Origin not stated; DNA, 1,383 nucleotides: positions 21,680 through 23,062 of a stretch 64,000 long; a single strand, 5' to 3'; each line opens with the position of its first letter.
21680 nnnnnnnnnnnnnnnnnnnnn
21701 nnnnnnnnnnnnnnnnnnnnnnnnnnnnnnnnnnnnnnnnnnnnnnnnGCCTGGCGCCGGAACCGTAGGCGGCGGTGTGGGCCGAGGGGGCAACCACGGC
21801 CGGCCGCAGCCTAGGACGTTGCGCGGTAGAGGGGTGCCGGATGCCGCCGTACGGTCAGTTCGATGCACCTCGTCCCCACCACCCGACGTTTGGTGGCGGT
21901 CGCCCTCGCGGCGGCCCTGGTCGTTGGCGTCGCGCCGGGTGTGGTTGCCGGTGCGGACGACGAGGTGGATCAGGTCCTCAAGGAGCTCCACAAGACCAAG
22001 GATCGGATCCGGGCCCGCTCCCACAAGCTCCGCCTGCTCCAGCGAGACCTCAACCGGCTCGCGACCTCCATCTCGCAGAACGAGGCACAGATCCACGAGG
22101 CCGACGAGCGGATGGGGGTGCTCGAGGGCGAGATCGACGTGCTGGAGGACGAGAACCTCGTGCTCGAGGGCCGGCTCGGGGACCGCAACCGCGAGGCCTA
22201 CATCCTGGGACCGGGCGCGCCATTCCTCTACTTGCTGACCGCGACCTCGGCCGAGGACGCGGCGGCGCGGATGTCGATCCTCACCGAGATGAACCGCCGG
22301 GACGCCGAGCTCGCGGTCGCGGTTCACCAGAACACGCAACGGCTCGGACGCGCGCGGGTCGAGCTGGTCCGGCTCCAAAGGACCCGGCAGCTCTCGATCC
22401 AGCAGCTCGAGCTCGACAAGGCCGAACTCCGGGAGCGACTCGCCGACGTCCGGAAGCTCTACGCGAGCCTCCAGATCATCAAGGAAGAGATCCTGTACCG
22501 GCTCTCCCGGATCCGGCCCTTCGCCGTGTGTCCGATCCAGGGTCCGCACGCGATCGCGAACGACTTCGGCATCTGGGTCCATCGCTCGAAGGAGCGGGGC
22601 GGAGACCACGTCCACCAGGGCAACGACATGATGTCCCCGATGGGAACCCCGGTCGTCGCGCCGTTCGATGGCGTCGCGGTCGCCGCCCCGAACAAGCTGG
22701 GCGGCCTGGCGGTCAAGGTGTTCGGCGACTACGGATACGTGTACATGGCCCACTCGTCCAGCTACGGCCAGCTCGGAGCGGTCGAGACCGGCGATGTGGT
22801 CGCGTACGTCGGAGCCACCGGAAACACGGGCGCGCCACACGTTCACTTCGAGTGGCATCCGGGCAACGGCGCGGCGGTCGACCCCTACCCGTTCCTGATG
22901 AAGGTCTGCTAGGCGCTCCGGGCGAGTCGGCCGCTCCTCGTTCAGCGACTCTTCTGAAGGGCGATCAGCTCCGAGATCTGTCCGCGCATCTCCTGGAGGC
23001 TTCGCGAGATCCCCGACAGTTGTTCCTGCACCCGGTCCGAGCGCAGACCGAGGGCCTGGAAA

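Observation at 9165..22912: Dense block of secreted/surface genes with its own embedded ECF sigma fusion: candidate envelope-remodelling or Ca-binding surface-layer island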

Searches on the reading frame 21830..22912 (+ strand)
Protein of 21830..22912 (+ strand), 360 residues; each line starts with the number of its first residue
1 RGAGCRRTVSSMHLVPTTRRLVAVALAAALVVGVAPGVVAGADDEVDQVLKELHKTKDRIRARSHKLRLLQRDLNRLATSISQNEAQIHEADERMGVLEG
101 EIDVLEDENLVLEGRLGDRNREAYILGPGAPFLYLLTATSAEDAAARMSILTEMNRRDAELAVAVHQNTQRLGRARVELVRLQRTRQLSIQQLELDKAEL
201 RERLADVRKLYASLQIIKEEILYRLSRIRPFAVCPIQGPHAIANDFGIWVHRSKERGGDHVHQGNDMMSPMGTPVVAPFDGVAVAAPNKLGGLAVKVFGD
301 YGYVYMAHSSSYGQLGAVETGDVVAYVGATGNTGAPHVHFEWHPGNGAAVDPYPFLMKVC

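Call 6: search_protein_families(library=pfam, proteins=[window:21830-22912:+], max_evalue=0.01)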
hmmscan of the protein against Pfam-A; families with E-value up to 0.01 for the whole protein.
window:21830-22912:+ (360 aa): 1 family
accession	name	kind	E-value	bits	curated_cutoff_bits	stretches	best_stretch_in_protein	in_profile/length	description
PF01551.29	Peptidase_M23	-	9.1e-14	51.9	28.7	1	261-352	2-96/96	Peptidase family M23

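Call 38: search_protein_families(library=ncbifam, proteins=[window:21863-22912:+], max_evalue=0.001)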
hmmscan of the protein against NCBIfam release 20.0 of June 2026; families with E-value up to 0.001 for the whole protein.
window:21863-22912:+ (349 aa): 6 families
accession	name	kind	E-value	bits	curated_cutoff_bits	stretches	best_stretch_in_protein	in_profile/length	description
NF008652.0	PRK11649.1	equivalog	1.1e-06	27.6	341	1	250-341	312-406/439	murein DD-endopeptidase MepM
NF041208.1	celldiv_DipM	equivalog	1.2e-06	28.1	740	1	244-344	312-416/419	cell division endopeptidase DipM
NF052530.1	Heli_ShapePgp3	exception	1.9e-06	27.2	300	1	250-348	166-267/270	peptidoglycan metallopeptidase Pgp3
NF052336.1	PdgHdaseHSB100310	equivalog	1.1e-05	24.9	500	1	244-331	49-141/316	peptidoglycan hydrolase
NF053825.1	PdgNdpepShyA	equivalog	2.6e-05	23.1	700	1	248-331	293-380/425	peptidoglycan DD-endopeptidase ShyA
NF053824.1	PdgNdpepShyC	equivalog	6.4e-05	22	700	1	249-331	294-380/429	peptidoglycan DD-endopeptidase ShyC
